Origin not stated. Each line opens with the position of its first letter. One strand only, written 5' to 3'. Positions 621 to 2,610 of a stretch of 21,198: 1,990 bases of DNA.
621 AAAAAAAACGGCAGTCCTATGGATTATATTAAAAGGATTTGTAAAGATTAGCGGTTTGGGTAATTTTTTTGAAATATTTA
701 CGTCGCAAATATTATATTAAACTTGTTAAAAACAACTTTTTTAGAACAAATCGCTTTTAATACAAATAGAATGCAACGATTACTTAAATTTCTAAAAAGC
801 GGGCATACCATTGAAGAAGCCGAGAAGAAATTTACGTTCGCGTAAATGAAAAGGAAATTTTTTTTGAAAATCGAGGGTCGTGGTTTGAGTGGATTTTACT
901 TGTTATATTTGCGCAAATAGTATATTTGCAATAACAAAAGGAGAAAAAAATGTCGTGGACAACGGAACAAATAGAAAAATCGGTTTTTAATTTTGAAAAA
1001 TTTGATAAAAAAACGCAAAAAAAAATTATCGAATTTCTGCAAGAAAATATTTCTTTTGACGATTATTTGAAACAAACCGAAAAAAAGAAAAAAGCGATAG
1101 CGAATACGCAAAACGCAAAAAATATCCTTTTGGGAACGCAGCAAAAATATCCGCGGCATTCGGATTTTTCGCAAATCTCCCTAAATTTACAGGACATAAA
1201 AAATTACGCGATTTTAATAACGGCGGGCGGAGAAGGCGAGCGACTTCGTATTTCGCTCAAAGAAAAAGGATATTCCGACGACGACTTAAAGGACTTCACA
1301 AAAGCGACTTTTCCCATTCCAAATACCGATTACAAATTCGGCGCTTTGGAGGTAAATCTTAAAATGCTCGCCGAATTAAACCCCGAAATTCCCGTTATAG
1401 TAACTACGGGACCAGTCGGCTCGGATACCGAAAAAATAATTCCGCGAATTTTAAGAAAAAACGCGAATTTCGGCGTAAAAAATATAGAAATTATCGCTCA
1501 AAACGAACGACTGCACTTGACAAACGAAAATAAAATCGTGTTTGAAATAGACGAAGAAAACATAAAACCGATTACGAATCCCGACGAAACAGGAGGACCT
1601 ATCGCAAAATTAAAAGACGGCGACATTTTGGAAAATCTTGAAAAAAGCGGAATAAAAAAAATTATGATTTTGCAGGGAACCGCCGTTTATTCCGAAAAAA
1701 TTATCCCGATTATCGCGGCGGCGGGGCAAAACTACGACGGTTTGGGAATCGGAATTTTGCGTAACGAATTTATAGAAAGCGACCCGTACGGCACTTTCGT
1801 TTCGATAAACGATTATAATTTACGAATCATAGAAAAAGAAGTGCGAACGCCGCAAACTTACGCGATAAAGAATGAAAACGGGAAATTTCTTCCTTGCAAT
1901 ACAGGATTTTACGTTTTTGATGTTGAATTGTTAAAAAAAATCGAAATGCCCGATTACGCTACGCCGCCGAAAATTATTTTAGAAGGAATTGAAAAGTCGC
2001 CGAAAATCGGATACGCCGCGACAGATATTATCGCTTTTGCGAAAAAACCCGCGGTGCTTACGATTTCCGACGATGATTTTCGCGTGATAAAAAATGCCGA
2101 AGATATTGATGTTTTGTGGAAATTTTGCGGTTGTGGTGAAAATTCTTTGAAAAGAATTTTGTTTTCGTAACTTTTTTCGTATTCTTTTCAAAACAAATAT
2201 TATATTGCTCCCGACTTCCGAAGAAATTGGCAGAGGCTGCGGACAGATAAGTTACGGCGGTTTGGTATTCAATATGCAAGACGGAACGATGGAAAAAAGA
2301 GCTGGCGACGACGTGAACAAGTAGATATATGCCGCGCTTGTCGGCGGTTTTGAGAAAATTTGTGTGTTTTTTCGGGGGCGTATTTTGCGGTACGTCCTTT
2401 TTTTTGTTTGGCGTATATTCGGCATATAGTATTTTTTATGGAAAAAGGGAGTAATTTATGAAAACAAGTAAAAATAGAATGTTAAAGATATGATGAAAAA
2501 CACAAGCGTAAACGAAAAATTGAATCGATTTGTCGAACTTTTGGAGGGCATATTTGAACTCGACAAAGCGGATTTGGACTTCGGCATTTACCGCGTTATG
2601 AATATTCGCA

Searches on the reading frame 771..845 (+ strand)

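Call 78: search_protein_families(library=pfam, proteins=[window:771-845:+], max_evalue=0.1)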
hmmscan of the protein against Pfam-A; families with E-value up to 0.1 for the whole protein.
window:771-845:+ (24 aa): 1 family
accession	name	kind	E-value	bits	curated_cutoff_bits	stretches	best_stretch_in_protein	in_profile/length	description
PF01710.22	HTH_Tnp_IS630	-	0.085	13.4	21.3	1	2-23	9-30/119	Transposase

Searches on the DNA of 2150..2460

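Call 59: search_rna_families(source=window, start=2150, end=2460, threshold=evalue, max_evalue=5)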
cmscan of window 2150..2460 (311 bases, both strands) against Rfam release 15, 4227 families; matches with E-value up to 5: 2.
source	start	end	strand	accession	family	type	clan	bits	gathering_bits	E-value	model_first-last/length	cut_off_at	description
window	2292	2398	-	RF02074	STnc240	Gene; sRNA;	-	19.4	55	1.8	1-77/77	no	Enterobacterial sRNA STnc240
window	2313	2409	+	RF00558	L20_leader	Cis-reg; leader;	-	15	58.7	2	1-127/127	no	Ribosomal protein L20 leader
